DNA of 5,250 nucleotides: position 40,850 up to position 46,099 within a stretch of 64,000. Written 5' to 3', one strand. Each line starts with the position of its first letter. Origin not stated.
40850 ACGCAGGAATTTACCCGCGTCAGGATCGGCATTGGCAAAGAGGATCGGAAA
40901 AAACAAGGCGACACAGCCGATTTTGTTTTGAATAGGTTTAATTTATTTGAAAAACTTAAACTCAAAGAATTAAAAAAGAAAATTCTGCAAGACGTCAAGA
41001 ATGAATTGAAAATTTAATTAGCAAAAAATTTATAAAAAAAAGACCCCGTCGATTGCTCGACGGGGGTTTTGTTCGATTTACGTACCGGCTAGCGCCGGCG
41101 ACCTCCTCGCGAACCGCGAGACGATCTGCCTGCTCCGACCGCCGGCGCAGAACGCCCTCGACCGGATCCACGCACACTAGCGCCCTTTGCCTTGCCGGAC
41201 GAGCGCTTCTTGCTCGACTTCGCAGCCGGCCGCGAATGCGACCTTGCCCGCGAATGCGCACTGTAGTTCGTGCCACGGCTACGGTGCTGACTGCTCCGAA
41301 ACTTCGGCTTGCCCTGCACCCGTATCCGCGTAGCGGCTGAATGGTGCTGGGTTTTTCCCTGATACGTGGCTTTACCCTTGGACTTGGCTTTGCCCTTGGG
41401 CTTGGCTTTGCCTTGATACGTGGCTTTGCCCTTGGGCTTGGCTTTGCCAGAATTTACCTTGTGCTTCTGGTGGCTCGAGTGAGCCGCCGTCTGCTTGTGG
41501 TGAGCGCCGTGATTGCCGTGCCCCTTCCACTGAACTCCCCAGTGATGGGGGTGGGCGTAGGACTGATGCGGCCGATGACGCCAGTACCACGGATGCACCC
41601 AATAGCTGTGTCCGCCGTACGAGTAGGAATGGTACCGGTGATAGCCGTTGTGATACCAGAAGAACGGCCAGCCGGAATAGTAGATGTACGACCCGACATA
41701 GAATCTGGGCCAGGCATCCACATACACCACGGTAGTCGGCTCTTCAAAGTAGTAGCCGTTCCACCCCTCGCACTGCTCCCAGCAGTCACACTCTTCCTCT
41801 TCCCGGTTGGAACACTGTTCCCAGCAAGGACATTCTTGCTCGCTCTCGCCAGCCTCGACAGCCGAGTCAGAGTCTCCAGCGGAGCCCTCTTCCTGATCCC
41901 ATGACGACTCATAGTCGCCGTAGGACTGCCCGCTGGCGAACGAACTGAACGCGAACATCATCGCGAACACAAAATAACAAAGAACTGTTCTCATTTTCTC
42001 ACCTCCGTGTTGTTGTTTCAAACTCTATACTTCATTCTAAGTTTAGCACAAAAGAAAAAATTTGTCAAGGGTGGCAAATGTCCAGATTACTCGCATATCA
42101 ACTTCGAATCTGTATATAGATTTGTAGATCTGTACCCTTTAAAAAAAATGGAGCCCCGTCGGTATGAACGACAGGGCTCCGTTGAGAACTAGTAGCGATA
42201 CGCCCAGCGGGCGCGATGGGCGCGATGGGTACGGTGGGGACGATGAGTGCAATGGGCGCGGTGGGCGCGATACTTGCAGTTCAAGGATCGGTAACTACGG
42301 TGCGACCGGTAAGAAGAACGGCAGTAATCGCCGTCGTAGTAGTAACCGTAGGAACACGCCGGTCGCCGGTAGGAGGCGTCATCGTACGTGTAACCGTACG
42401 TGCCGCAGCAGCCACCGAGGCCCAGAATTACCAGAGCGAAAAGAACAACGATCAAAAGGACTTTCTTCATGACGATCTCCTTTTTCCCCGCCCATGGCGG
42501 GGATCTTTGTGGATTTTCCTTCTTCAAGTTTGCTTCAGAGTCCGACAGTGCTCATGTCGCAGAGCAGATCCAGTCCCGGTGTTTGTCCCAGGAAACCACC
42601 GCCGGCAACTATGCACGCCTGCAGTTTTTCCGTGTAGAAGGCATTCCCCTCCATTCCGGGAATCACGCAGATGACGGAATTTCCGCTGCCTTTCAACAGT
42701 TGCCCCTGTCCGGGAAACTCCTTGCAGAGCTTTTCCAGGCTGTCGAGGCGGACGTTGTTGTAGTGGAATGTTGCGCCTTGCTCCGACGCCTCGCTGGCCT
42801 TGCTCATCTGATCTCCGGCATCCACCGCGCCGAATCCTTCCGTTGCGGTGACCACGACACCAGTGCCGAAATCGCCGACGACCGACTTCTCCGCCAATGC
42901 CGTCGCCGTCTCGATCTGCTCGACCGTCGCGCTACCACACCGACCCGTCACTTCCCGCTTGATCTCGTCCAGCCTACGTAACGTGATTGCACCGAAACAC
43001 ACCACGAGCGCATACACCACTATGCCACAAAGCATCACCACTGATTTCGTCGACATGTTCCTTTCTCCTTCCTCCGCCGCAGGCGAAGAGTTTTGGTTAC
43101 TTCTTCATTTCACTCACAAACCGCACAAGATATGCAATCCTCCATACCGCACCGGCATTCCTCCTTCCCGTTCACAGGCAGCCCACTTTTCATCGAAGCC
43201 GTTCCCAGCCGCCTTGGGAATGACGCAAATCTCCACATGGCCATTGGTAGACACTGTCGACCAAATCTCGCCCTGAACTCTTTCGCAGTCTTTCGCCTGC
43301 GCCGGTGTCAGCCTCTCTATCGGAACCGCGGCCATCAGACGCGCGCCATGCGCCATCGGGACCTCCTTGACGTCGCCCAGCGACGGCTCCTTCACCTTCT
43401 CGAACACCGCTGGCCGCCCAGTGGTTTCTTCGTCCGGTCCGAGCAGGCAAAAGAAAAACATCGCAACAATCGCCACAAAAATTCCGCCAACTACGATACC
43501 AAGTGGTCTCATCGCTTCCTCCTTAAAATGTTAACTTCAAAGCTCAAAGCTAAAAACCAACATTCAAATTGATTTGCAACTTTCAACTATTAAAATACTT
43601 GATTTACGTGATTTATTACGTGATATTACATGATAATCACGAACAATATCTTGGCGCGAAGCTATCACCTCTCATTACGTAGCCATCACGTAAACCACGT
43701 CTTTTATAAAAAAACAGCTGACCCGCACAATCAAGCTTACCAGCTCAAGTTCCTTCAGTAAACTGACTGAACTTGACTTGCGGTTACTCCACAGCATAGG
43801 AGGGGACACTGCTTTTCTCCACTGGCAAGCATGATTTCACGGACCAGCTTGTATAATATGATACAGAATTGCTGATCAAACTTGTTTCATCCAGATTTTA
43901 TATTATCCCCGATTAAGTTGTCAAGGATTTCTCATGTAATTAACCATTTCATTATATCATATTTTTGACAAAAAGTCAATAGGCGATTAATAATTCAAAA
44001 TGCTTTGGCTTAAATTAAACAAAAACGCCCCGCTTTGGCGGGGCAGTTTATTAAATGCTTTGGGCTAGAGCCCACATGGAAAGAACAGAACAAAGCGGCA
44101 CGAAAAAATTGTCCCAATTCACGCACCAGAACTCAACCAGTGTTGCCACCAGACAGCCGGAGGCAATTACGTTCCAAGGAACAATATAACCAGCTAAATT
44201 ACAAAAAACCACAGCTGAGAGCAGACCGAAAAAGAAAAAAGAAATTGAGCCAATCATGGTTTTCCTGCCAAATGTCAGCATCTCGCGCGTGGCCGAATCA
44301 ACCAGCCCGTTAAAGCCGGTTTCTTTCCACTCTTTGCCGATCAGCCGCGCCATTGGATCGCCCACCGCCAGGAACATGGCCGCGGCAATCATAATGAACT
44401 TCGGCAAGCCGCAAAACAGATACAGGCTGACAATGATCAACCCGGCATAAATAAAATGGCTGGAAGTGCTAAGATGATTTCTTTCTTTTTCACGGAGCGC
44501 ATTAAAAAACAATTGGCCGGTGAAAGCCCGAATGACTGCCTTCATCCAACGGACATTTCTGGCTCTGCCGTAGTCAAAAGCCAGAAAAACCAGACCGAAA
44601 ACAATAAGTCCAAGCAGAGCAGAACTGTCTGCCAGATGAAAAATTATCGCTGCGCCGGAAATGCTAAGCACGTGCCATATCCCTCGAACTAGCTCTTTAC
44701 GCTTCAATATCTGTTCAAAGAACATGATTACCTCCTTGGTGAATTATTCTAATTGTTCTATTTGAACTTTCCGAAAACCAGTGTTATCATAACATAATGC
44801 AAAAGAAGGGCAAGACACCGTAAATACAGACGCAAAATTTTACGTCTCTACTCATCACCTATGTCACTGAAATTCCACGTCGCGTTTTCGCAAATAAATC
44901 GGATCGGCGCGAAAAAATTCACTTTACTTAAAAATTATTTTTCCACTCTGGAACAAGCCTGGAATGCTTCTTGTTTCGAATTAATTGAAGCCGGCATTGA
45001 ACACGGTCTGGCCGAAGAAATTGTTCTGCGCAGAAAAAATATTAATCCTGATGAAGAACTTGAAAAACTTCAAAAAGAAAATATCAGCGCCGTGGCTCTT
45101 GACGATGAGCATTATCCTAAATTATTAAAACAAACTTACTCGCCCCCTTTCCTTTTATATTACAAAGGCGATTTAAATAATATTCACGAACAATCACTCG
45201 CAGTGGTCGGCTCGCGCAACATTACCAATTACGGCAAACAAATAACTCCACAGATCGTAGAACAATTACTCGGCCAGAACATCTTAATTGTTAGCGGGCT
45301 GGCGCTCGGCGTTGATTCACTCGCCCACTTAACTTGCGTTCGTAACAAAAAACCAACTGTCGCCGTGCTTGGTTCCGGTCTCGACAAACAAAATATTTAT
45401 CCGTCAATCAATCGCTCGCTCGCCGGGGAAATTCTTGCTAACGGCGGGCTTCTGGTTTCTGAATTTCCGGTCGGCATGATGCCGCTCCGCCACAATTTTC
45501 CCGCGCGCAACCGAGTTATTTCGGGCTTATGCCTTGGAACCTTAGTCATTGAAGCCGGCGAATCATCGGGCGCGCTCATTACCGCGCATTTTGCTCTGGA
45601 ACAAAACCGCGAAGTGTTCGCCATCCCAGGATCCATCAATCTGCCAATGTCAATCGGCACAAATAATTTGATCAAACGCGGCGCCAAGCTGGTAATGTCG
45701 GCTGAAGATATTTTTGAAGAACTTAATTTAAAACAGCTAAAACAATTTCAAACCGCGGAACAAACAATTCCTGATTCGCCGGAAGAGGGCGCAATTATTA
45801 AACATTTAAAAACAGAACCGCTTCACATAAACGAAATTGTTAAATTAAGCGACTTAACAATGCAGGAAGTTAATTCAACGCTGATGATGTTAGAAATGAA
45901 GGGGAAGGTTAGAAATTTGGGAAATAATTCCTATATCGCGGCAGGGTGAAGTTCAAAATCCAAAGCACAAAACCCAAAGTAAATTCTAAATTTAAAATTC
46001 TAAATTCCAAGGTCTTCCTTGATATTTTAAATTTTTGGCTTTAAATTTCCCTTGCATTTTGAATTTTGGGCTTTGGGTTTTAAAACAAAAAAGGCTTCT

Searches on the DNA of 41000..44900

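Call 85: search_rna_families(source=window, start=41000, end=44900, threshold=evalue, max_evalue=0.1)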
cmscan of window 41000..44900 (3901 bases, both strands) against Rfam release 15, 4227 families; matches with E-value up to 0.1: 1.
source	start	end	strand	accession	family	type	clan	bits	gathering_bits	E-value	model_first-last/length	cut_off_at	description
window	43911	44052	+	RF00512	Leu_leader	Cis-reg; leader;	-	24.5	50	0.056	1-148/148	no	Leucine operon leader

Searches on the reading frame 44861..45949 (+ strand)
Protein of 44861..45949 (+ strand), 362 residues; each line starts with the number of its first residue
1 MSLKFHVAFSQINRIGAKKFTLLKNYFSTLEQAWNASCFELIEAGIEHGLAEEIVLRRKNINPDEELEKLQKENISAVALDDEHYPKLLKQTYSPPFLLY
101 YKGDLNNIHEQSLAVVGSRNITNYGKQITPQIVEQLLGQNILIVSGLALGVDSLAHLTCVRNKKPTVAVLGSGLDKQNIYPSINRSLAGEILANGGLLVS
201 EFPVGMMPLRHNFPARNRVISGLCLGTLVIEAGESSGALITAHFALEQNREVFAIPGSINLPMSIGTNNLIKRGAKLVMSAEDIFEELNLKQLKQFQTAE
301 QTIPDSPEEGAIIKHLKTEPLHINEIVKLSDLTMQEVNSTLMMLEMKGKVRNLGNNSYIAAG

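Call 62: search_protein_families(library=pfam, proteins=[window:44861-45949:+], max_evalue=0.001)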
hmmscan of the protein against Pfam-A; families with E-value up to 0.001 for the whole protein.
window:44861-45949:+ (362 aa): 2 families
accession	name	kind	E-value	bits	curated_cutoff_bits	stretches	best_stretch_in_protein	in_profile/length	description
PF02481.21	DNA_processg_A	-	3.1e-76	255.7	29.6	1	70-279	2-211/212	DNA recombination-mediator protein A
PF17782.7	DprA_WH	-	4.4e-12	46.3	22.9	1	299-353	4-58/61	DprA winged helix domain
